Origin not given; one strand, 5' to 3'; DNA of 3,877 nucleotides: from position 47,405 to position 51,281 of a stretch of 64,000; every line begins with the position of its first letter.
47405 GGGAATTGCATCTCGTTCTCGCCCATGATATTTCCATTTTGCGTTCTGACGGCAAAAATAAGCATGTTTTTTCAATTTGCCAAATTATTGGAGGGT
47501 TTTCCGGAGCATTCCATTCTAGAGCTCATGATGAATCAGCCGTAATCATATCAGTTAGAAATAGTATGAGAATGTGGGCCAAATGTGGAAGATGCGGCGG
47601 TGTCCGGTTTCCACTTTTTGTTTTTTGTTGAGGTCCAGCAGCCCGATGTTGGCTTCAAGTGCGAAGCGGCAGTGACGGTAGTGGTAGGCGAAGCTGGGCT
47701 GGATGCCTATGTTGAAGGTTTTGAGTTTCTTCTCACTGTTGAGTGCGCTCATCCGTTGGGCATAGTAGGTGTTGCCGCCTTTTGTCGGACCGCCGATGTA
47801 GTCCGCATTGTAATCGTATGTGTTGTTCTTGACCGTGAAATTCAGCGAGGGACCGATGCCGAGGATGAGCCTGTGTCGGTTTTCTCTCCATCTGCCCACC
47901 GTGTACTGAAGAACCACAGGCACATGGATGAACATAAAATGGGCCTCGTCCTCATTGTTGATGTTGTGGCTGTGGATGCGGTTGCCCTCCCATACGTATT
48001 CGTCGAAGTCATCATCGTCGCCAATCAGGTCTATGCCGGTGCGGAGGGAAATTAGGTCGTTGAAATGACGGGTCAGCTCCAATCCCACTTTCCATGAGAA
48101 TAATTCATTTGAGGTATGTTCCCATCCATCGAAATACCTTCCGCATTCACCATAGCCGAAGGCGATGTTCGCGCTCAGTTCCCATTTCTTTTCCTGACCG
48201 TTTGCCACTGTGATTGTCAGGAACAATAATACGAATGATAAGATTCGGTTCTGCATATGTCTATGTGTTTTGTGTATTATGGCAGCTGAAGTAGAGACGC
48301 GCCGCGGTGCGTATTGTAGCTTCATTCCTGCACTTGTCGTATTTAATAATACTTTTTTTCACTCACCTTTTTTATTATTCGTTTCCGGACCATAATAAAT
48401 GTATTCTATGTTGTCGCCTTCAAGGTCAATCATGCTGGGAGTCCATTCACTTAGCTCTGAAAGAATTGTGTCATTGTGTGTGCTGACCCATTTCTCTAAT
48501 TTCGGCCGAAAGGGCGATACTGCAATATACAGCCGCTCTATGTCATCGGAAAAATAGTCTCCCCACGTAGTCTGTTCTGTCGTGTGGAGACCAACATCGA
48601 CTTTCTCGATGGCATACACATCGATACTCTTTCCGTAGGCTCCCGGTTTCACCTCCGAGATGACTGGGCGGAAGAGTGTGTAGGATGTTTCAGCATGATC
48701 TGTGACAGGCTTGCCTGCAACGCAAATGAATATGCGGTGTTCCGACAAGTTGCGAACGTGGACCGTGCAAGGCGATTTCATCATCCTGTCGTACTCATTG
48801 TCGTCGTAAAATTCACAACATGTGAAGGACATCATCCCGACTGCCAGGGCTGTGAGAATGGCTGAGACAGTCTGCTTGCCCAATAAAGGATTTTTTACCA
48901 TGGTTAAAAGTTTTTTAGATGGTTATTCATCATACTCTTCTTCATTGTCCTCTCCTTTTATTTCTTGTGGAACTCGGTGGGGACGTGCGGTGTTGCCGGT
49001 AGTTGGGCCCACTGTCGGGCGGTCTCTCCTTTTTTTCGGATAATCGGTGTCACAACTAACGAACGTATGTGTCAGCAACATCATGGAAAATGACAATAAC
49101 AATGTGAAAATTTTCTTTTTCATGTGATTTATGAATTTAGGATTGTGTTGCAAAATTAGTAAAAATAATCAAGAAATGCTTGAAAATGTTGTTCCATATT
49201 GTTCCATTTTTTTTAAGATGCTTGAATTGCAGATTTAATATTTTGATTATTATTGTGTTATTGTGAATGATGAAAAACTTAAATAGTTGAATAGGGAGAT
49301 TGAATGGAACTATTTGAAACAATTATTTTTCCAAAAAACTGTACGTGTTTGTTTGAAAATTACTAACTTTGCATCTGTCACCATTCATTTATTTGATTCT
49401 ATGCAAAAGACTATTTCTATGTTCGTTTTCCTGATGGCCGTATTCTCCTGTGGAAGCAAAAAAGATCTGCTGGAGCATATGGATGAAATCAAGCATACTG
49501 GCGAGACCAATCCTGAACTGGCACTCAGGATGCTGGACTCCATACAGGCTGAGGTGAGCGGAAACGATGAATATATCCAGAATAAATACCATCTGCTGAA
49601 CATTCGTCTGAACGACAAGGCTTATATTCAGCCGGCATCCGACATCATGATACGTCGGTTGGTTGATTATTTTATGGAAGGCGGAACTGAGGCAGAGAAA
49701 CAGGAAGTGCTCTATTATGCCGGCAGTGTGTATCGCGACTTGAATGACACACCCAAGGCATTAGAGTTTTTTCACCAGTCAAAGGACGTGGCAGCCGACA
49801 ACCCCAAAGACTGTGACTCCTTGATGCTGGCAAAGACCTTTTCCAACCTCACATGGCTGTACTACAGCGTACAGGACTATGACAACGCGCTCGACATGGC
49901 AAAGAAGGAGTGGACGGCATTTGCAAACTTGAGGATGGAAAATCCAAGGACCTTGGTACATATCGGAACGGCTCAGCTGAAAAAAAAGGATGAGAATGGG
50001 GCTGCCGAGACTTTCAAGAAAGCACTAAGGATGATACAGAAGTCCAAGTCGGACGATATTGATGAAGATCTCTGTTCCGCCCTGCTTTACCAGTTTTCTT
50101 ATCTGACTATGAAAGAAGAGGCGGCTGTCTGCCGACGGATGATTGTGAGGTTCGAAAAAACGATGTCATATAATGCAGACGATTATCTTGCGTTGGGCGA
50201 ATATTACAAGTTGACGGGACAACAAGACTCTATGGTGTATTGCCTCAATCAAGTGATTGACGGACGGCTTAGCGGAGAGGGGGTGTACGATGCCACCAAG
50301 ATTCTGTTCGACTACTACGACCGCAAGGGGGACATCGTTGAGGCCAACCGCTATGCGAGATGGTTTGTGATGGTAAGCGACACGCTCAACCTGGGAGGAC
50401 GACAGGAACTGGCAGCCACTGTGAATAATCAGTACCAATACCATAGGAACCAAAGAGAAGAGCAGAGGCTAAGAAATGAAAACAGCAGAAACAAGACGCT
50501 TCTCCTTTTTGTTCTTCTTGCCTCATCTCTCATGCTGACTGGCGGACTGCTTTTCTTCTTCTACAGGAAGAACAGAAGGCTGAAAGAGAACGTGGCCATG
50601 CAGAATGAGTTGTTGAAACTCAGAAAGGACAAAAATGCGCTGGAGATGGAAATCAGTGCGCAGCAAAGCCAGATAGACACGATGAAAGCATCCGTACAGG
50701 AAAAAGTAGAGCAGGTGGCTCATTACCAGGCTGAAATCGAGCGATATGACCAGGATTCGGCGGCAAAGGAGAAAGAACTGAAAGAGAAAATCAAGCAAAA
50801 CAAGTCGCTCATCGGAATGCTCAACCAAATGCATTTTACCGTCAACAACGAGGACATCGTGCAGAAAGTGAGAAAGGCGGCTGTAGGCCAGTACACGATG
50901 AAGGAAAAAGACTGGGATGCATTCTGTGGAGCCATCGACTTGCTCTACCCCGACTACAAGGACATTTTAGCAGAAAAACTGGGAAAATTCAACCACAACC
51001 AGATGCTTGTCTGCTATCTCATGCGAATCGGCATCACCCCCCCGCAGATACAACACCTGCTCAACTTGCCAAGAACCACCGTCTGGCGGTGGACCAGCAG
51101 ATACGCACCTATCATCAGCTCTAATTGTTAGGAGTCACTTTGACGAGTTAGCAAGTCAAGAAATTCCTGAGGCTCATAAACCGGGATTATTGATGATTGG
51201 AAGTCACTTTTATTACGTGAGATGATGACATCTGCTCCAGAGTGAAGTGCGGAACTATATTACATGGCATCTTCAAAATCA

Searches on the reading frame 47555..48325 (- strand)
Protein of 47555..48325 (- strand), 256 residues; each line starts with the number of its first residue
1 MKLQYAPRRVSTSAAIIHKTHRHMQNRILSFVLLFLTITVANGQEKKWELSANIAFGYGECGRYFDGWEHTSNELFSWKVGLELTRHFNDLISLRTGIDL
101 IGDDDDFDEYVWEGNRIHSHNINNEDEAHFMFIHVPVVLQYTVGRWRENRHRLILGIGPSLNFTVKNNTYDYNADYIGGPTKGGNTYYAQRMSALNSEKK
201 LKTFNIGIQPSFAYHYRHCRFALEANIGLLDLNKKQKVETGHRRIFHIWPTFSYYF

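Call 10: search_protein_families(library=pfam, proteins=[window:47555-48325:-], max_evalue=0.001)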
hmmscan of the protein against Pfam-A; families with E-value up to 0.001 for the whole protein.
window:47555-48325:- (256 aa): 1 family
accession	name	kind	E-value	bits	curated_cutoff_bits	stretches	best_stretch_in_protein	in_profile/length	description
PF13568.12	OMP_b-brl_2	-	2.3e-07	31.5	27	1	80-225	42-164/175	Outer membrane protein beta-barrel domain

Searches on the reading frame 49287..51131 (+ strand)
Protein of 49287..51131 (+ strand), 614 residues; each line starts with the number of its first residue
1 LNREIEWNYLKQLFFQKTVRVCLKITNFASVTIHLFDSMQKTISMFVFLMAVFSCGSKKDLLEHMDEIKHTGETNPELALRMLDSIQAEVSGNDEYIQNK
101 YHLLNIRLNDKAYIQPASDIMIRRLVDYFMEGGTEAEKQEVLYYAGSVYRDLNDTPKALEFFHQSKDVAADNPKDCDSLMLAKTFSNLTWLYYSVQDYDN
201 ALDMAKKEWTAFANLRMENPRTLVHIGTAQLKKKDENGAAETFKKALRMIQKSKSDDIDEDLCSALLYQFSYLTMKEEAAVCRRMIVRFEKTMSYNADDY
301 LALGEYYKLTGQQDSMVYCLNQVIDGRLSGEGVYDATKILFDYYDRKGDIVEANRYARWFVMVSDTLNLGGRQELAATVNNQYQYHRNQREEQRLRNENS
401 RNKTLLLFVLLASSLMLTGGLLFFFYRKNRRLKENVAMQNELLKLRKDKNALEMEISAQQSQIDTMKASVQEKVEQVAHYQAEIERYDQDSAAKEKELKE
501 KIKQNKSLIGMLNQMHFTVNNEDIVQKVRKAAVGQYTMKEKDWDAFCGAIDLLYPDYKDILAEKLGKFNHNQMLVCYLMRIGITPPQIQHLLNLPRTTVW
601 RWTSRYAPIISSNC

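Call 11: search_protein_families(library=pfam, proteins=[window:49287-51131:+], max_evalue=0.001)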
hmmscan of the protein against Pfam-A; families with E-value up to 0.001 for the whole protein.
window:49287-51131:+ (614 aa): 6 families
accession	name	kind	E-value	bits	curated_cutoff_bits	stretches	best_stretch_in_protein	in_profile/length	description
PF13424.12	TPR_12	-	6.8e-08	33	30.1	1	142-207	6-70/77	Tetratricopeptide repeat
PF00515.34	TPR_1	-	2.4e-05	24.4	27.8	0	141-165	3-27/34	Tetratricopeptide repeat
PF13174.12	TPR_6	-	2.9e-05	24.9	26.3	0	140-164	1-25/33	Tetratricopeptide repeat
PF07719.23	TPR_2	-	0.00042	20.7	27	0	140-165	2-27/34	Tetratricopeptide repeat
PF13176.12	TPR_7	-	0.00043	20.6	27.9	0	185-204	2-21/36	Tetratricopeptide repeat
PF13384.12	HTH_23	-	0.00045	20.4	24.6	0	578-606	13-41/50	Homeodomain-like domain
